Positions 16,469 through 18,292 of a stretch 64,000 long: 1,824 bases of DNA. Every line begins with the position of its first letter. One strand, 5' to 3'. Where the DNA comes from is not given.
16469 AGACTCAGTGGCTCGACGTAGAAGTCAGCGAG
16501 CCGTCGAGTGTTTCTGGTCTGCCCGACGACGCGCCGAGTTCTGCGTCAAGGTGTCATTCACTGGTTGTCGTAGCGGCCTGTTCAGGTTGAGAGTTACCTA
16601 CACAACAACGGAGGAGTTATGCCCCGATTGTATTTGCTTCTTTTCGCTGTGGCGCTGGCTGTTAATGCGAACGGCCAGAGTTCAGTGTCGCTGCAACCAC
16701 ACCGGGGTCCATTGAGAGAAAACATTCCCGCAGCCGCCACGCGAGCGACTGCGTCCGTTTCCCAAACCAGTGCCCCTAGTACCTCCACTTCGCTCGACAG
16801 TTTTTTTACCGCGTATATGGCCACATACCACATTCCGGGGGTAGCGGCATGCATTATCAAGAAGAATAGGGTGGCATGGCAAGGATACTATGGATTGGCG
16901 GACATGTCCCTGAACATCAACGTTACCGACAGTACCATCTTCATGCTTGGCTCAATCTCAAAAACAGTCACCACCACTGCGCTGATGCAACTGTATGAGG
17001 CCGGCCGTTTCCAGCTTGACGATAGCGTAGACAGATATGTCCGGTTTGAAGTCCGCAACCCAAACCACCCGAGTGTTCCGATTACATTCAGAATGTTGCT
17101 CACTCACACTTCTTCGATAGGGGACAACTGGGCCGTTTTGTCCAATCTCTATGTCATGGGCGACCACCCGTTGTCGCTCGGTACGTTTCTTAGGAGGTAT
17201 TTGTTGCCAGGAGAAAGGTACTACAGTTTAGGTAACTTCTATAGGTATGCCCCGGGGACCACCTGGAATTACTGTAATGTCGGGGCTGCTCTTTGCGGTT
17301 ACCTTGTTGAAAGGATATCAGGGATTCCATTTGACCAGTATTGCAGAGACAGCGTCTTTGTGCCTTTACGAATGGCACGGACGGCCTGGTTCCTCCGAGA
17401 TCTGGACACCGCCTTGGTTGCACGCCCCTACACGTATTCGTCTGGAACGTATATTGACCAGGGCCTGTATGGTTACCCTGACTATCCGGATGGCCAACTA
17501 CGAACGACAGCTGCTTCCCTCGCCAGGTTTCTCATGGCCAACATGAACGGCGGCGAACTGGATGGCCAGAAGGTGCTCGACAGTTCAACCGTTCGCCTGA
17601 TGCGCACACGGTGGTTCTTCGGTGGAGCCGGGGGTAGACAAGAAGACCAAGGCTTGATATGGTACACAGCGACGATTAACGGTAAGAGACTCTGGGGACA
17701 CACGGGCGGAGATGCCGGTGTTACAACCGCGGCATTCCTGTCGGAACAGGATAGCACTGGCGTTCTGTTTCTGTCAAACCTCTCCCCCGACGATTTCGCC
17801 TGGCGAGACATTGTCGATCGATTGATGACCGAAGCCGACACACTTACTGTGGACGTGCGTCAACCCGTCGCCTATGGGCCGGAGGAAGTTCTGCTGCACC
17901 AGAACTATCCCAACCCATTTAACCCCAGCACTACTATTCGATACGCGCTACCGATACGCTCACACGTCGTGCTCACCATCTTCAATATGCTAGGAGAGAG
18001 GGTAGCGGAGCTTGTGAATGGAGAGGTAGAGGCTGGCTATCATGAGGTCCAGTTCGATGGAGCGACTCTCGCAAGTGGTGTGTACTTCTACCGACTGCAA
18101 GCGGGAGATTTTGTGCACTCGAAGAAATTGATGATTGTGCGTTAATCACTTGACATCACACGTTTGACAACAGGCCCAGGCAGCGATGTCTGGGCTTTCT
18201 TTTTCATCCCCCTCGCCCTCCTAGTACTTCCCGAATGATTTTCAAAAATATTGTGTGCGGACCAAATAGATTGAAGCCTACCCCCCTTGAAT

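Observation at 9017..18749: Roughly 9.7 kb tRNA-Pro-linked integrated island carrying T9SS cargo genes, with a nonsense-inactivated integrase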

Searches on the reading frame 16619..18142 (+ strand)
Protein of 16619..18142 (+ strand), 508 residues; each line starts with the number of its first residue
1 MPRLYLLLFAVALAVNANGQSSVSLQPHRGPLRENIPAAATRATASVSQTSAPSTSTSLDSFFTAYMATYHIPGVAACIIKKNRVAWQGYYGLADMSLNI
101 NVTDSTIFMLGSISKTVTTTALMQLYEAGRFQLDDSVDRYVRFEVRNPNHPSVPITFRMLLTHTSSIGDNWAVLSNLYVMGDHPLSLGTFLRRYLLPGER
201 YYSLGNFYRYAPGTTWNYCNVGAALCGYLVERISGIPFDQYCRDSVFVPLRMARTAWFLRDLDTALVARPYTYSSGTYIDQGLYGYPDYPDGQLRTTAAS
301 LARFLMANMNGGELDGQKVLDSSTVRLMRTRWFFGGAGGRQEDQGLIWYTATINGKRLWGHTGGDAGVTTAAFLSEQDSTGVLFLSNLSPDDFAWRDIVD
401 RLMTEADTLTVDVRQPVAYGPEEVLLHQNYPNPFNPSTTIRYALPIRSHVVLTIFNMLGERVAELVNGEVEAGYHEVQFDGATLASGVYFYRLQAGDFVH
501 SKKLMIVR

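Call 9: search_protein_families(library=pfam, proteins=[window:16619-18142:+], max_evalue=0.01)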
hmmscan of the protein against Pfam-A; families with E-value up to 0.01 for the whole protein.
window:16619-18142:+ (508 aa): 5 families
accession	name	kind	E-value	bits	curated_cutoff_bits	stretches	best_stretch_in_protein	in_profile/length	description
PF00144.29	Beta-lactamase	-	6.9e-60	203.4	27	1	59-391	1-313/329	Beta-lactamase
PF18962.6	Por_Secre_tail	-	2.3e-08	34.6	27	1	430-506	2-75/75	Secretion system C-terminal sorting domain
PF13860.13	FlgD_ig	-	0.00031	21.1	27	1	439-495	13-75/79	FlgD Ig-like domain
PF13585.12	CHU_C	-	0.0052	17.3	27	1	449-495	28-72/86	CHU_C Type IX secretion signal domain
PF13354.11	Beta-lactamase2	-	0.0076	16.1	22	0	100-181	13-99/214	Beta-lactamase enzyme family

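Call 59: search_protein_families(library=ncbifam, proteins=[window:16619-18142:+], max_evalue=0.001)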
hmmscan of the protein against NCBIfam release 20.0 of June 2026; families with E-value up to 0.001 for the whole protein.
window:16619-18142:+ (508 aa): 49 families (the best 25 are shown)
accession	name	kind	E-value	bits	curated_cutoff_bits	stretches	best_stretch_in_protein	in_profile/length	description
NF033085.1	bla_class_C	equivalog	8.8e-22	77.4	415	2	57-147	6-94/356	class C beta-lactamase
NF041665.1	blaPSZ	exception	8.7e-18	64.5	850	2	208-338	154-289/379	PSZ family class C beta-lactamase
NF000385.4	blaACT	exception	1.2e-16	60.7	810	2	58-141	31-113/380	ACT family cephalosporin-hydrolyzing class C beta-lactamase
NF012173.1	CMY2-MIR-ACT-EC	exception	1.3e-16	60.4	680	2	44-141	13-113/380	CMY2/MIR/ACT/EC family class C beta-lactamase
NF040478.1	blaLAQ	exception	2.6e-16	59.5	850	2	43-141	11-112/380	LAQ family class C beta-lactamase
NF052559.1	MthAcHydAcmB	equivalog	3e-16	59.1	550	1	67-327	19-288/391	methyl acetate hydrolase AcmB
NF012172.1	FOX-MOX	exception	1.3e-15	57.2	700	1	49-141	24-114/382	FOX/MOX family class C beta-lactamase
NF045671.1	blaPNC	exception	1.7e-15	56.8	750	1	53-164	43-150/401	PNC family class C beta-lactamase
NF007943.0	PRK10662.1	equivalog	9.4e-15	54.1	266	1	50-261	27-228/380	D-alanyl-D-alanine-carboxypeptidase/endopeptidase AmpH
NF000187.3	BlaMIR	exception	1.4e-14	54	882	2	59-141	32-113/381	MIR family cephalosporin-hydrolyzing class C beta-lactamase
NF009622.0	PRK13128.1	equivalog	4.1e-14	52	443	1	56-260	6-194/518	D-aminopeptidase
NF000419.2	blaCMH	exception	5.1e-14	52.2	875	2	208-337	160-284/381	CMH family class C beta-lactamase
NF053709.1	blaAKO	exception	5.7e-14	51.8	875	1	56-319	29-268/381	AKO family class C beta-lactamase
NF041666.1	ampC_Ecan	exception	1.7e-13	50.2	860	1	59-141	32-113/381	CMY2-MIR-ACT-EC family cephalosporin-hydrolyzing class C beta-lactamase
NF000399.2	blaFOX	exception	2.1e-13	50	850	1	46-140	21-113/382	FOX family cephalosporin-hydrolyzing class C beta-lactamase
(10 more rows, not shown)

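Call 60: find_homologous_proteins(query=window:16619-18142:+, max_evalue=1e-20)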
Query window:16619-18142:+ (508 aa): 2681 proteins with E <= 1e-20 among 8000 candidates; the best 120 are listed.
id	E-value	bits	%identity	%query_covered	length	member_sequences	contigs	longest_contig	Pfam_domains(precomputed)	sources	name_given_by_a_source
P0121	0.0e+0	1135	97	100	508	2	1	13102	PF18962.8,PF00144.30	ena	-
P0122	2.7e-295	998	86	100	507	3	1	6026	PF18962.8,PF00144.30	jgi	-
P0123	2.9e-196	671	60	100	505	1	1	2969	PF18962.8,PF00144.30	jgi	jgi:CubicO group peptidase (beta-lactamase class C family)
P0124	9.2e-195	666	61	100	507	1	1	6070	PF18962.8,PF00144.30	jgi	jgi:CubicO group peptidase (beta-lactamase class C family)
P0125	1.3e-190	653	59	99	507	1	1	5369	PF18962.8,PF00144.30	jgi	jgi:CubicO group peptidase (beta-lactamase class C family)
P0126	1.3e-185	636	58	81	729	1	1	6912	PF18962.8,PF00144.30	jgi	jgi:CubicO group peptidase (beta-lactamase class C family)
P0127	1.1e-179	617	56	99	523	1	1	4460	PF18962.8,PF00144.30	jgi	jgi:CubicO group peptidase (beta-lactamase class C family)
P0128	2.9e-178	612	55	100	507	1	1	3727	PF18962.8,PF00144.30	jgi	jgi:CubicO group peptidase (beta-lactamase class C family)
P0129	5.3e-177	608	56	99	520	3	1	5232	PF18962.8,PF00144.30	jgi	jgi:CubicO group peptidase (beta-lactamase class C family)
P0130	1.2e-176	607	59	89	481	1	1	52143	PF18962.8,PF00144.30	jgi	jgi:CubicO group peptidase (beta-lactamase class C family)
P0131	1.5e-172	593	55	90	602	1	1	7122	PF18962.8,PF13860.13,PF00144.30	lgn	-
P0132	1.5e-167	576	53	99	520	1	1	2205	PF18962.8,PF00144.30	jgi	jgi:CubicO group peptidase (beta-lactamase class C family)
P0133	2.9e-167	576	56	80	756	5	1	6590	PF18962.8,PF00144.30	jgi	jgi:CubicO group peptidase (beta-lactamase class C family)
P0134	5.5e-163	561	57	88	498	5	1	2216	PF18962.8,PF00144.30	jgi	-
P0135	5.6e-158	545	57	86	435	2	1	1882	PF18962.8,PF00144.30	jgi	jgi:CubicO group peptidase (beta-lactamase class C family)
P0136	4.0e-157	542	60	73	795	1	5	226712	PF18962.8,PF14870.13,PF00144.30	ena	-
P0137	1.9e-153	530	55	89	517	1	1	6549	PF18962.8,PF00144.30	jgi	jgi:CubicO group peptidase (beta-lactamase class C family)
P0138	6.4e-153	528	52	90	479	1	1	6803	PF18962.8,PF00144.30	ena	-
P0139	7.7e-153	528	53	93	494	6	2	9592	PF18962.8,PF00144.30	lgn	-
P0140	3.0e-152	526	53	90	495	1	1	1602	PF18962.8,PF00144.30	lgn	-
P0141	1.5e-150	520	53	90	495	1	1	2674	PF18962.8,PF00144.30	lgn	-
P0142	4.7e-149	515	57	67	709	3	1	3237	PF18962.8,PF00144.30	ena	-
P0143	6.3e-148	512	56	71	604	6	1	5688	PF18962.8,PF00144.30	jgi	jgi:CubicO group peptidase (beta-lactamase class C family)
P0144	1.3e-147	511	53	89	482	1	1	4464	PF18962.8,PF00144.30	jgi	jgi:CubicO group peptidase (beta-lactamase class C family)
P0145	2.4e-147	510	48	89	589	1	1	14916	PF13585.13,PF18962.8,PF00144.30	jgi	jgi:CubicO group peptidase (beta-lactamase class C family)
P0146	2.3e-146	507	53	89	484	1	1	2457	PF18962.8,PF00144.30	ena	-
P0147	1.4e-145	504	52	89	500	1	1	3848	PF18962.8,PF00144.30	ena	-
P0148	5.8e-145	502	53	89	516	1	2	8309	PF18962.8,PF00144.30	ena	-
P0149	3.7e-144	499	51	89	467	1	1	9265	PF18962.8,PF00144.30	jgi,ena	-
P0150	7.3e-144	498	53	89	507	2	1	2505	PF18962.8,PF00144.30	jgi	-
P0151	1.7e-143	497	52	89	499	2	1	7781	PF18962.8,PF00144.30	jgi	jgi:CubicO group peptidase (beta-lactamase class C family)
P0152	5.8e-143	495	48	99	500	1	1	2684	PF18962.8,PF00144.30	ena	-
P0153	1.0e-141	491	49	93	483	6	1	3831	PF18962.8,PF00144.30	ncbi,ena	-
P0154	2.3e-138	480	50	90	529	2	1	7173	PF18962.8,PF00144.30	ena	-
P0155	5.8e-138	479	49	91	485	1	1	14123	PF18962.8,PF00144.30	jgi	jgi:CubicO group peptidase (beta-lactamase class C family)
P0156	7.5e-138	479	49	92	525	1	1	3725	PF18962.8,PF00144.30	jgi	jgi:CubicO group peptidase (beta-lactamase class C family)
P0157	8.7e-137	475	49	90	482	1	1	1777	PF18962.8,PF00144.30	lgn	-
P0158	1.4e-135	471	48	90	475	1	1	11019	PF18962.8,PF00144.30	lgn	-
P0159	2.4e-133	464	48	89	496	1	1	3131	PF18962.8,PF00144.30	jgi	jgi:CubicO group peptidase (beta-lactamase class C family)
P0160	1.4e-132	461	49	89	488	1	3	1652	PF18962.8,PF00144.30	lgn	-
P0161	2.7e-132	460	49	92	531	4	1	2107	PF18962.8,PF00144.30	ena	-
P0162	2.9e-132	460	47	92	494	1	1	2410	PF18962.8,PF00144.30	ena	-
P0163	5.1e-132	459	48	91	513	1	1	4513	PF13585.13,PF18962.8,PF13860.13,PF00144.30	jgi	jgi:CubicO group peptidase (beta-lactamase class C family)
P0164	1.6e-131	458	49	90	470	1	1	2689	PF18962.8,PF00144.30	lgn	-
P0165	3.2e-131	457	47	75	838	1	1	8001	PF21959.3,PF18962.8,PF14339.13,PF22544.3,PF00144.30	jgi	-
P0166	1.1e-130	455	47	89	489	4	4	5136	PF18962.8,PF00144.30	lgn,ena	-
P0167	1.6e-130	454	47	90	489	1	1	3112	PF18962.8,PF00144.30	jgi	jgi:CubicO group peptidase (beta-lactamase class C family)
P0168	1.8e-130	454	46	89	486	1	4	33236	PF18962.8,PF00144.30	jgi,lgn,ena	-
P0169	1.8e-130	454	45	99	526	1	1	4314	PF13585.13,PF18962.8,PF13860.13,PF00144.30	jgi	jgi:CubicO group peptidase (beta-lactamase class C family)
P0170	2.2e-130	454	50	89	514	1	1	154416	PF18962.8,PF00144.30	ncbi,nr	ncbi:MAG: serine hydrolase [Ignavibacteriales bacterium]|nr:serine hydrolase [Ignavibacteriales bact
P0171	3.9e-129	450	56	74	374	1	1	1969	PF18962.8,PF00144.30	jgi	jgi:CubicO group peptidase (beta-lactamase class C family)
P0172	4.2e-129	450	48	89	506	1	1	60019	PF18962.8,PF00144.30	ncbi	-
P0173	1.1e-127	445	48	89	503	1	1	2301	PF18962.8,PF00144.30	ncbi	-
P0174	2.1e-127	444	48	91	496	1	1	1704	PF18962.8,PF00144.30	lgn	-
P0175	2.2e-127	444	47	89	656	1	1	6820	PF18962.8,PF00144.30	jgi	jgi:CubicO group peptidase (beta-lactamase class C family)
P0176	2.2e-127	444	46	89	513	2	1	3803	PF18962.8,PF00144.30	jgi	jgi:CubicO group peptidase (beta-lactamase class C family)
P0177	5.4e-127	443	64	62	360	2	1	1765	PF00144.30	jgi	jgi:CubicO group peptidase (beta-lactamase class C family)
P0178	1.7e-126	441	48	89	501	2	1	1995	PF18962.8,PF13860.13,PF00144.30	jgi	jgi:CubicO group peptidase (beta-lactamase class C family)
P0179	2.8e-126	440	46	89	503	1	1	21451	PF18962.8,PF00144.30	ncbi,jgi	-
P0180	4.2e-126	440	48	89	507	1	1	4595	PF18962.8,PF13860.13,PF00144.30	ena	-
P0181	6.3e-126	439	47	89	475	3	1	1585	PF18962.8,PF00144.30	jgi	-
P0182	9.7e-126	439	45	99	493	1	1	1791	PF18962.8,PF00144.30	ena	-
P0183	1.0e-125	438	46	99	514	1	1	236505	PF18962.8,PF00144.30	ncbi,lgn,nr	ncbi:MAG: serine hydrolase [Ignavibacteriales bacterium]|nr:serine hydrolase [Ignavibacteriales bact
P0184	2.2e-125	437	45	91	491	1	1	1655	PF18962.8,PF00144.30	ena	-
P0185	2.7e-125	437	44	96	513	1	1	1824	PF18962.8,PF00144.30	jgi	jgi:CubicO group peptidase (beta-lactamase class C family)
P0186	2.7e-125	437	48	88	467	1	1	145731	PF18962.8,PF00144.30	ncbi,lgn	-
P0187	3.4e-125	437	45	89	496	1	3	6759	PF18962.8,PF00144.30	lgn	-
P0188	4.7e-125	436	49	65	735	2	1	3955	PF13860.13,PF00144.30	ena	-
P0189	1.0e-124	435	46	91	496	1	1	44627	PF13585.13,PF18962.8,PF00144.30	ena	-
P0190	2.0e-124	434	47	89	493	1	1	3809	PF18962.8,PF00144.30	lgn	-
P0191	2.0e-124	434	50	72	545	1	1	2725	PF18962.8,PF00144.30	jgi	jgi:CubicO group peptidase (beta-lactamase class C family)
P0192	1.3e-123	432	47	89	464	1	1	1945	PF18962.8,PF00144.30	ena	-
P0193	2.0e-123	431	44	89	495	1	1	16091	PF18962.8,PF00144.30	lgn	-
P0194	2.1e-123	431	47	92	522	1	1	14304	PF18962.8,PF00144.30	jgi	jgi:CubicO group peptidase (beta-lactamase class C family)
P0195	4.1e-123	430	68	53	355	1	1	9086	PF00144.30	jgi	-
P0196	4.5e-123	430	47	89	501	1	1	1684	PF18962.8,PF00144.30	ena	-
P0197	7.6e-123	429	45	94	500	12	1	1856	PF18962.8,PF00144.30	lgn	-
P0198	1.1e-122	429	46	93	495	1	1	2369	PF18962.8,PF00144.30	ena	-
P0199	1.1e-122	428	54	74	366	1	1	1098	PF00144.30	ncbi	ncbi:MAG: serine hydrolase domain-containing protein, partial [bacterium]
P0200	1.4e-122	428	45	92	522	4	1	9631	PF18962.8,PF00144.30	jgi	jgi:CubicO group peptidase (beta-lactamase class C family)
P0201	2.3e-122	427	47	89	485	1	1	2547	PF18962.8,PF13860.13,PF00144.30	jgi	jgi:CubicO group peptidase (beta-lactamase class C family)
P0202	6.6e-122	426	46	89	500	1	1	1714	PF18962.8,PF00144.30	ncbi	-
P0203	7.2e-122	426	44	92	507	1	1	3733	PF18962.8,PF00144.30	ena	-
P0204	8.9e-122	426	45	88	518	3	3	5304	PF18962.8,PF13860.13,PF00144.30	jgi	jgi:CubicO group peptidase (beta-lactamase class C family)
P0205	1.9e-121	424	46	94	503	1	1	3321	PF18962.8,PF00144.30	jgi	jgi:CubicO group peptidase (beta-lactamase class C family)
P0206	3.1e-121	424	46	89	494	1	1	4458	PF18962.8,PF00144.30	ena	-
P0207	4.5e-121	423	41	96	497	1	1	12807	PF18962.8,PF00144.30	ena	-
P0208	2.0e-120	421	46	93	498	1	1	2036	PF18962.8,PF00144.30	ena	-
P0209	2.1e-120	421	48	86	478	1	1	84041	PF18962.8,PF00144.30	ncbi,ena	-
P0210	2.3e-120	421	46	89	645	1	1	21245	PF18962.8,PF00144.30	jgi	jgi:CubicO group peptidase (beta-lactamase class C family)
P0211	1.0e-119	419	47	89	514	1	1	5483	PF18962.8,PF13860.13,PF00144.30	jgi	jgi:CubicO group peptidase (beta-lactamase class C family)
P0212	1.2e-119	419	45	93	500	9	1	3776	PF18962.8,PF00144.30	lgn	-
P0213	3.2e-119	417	45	89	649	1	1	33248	PF18962.8,PF00144.30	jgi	jgi:CubicO group peptidase (beta-lactamase class C family)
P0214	3.6e-119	417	46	77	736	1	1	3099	PF18962.8,PF00144.30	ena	-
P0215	6.4e-119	416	42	100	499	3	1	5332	PF18962.8,PF00144.30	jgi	jgi:CubicO group peptidase (beta-lactamase class C family)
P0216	8.7e-119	416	46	88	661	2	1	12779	PF18962.8,PF00144.30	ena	-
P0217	9.5e-119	416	45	89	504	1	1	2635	PF18962.8,PF00144.30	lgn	-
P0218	9.7e-119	416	45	81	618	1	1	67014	PF18962.8,PF00144.30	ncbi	-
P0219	1.5e-118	415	55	69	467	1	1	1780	PF00144.30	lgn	-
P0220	6.5e-118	413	50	65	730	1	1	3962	PF18962.8,PF00144.30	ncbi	-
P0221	1.2e-117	412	44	93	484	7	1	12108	PF18962.8,PF13860.13,PF00144.30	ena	-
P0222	1.9e-117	411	46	91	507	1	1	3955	PF18962.8,PF00144.30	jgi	jgi:CubicO group peptidase (beta-lactamase class C family)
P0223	3.3e-117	410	49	65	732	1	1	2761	PF18962.8,PF13860.13,PF00144.30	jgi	-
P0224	4.7e-117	410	44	91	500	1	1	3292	PF18962.8,PF00144.30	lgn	-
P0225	5.6e-117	410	44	89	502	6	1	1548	PF18962.8,PF00144.30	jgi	-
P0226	5.7e-117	410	51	75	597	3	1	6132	PF00144.30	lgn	-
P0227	7.7e-117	409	44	73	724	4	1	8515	PF18962.8,PF00144.30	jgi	-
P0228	1.2e-116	409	42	86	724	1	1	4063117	PF18962.8,PF00144.30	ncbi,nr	ncbi:MAG: serine hydrolase [bacterium]|nr:MAG: serine hydrolase [bacterium]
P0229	1.8e-116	408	45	89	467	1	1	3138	PF18962.8,PF00144.30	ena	-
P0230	1.8e-116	408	44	87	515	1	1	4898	PF18962.8,PF00144.30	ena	-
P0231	2.5e-116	408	47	71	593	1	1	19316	PF18962.8,PF00144.30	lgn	-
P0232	2.9e-116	407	46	70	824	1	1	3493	PF18962.8,PF13860.13,PF00144.30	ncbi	-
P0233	5.2e-116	407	43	90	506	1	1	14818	PF18962.8,PF00144.30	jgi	jgi:CubicO group peptidase (beta-lactamase class C family)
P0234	1.3e-115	405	44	94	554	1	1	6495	PF18962.8,PF00144.30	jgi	jgi:CubicO group peptidase (beta-lactamase class C family)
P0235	1.8e-115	405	46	86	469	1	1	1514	PF18962.8,PF00144.30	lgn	-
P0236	2.2e-115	404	46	89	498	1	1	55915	PF18962.8,PF00144.30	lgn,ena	-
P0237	3.1e-115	404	46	89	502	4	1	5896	PF18962.8,PF00144.30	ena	-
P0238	4.0e-115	404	45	88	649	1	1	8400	PF18962.8,PF00144.30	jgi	jgi:CubicO group peptidase (beta-lactamase class C family)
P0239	5.3e-115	403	43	67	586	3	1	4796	PF18962.8,PF00144.30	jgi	jgi:CubicO group peptidase (beta-lactamase class C family)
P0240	5.9e-115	403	46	91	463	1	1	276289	PF18962.8,PF00144.30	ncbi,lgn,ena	-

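Call 61: find_encoding_contigs(protein=P0121, flank=10000, max_places=3)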
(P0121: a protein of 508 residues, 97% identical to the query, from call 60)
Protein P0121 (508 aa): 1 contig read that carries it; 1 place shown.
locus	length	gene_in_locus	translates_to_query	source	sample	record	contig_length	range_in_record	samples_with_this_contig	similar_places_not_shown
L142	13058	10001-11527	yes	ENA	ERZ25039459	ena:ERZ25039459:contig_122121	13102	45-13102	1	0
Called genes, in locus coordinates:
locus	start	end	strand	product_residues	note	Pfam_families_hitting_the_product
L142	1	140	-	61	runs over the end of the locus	?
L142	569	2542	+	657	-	PF01120:Alpha_L_fucos, PF14871:GHL6 (faint), PF01120:Alpha_L_fucos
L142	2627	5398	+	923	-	PF25788:Ig_Rha78A_N, PF08531:Bac_rhamnosid_N, PF05592:Bac_rhamnosid, PF17389:Bac_rhamnosid6H, PF17390:Bac_rhamnosid_C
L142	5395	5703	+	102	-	-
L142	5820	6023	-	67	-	-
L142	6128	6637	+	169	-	PF06439:3keto-disac_hyd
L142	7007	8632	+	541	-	-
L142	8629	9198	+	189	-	-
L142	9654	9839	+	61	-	-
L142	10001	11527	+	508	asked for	PF00144:Beta-lactamase, PF18962:Por_Secre_tail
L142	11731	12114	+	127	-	-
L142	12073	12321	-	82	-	-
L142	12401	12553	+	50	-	-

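Call 62: find_encoding_contigs(protein=P0122, flank=10000, max_places=3)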
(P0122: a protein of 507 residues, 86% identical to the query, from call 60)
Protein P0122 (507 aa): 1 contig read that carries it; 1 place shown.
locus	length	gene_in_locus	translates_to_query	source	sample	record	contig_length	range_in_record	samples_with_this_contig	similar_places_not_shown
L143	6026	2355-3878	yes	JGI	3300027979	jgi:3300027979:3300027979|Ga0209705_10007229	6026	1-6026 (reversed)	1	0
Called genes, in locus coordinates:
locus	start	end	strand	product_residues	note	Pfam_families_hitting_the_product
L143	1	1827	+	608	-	?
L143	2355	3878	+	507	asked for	PF00144:Beta-lactamase, PF18962:Por_Secre_tail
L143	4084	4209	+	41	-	-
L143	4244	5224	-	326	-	PF01073:3Beta_HSD, PF01370:Epimerase, PF02719:Polysacc_synt_2, PF04321:RmlD_sub_bind, PF05368:NmrA, PF13460:NAD_binding_10, PF16363:GDP_Man_Dehyd, PF07993:NAD_binding_4, +1 more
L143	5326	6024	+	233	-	?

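Call 87: search_protein_families(library=phrogs, proteins=[window:16619-18142:+], max_evalue=0.001)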
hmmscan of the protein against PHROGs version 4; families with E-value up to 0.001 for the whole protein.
window:16619-18142:+ (508 aa): 3 families
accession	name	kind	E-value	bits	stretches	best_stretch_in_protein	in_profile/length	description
phrog_382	-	tail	1.7e-30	107.1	1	34-389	62-401/655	minor tail protein with lysin activity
phrog_13201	-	unknown function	4.3e-23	82.9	1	61-354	45-331/616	-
phrog_22561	-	tail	1.6e-06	27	1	49-276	943-1158/1318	minor tail protein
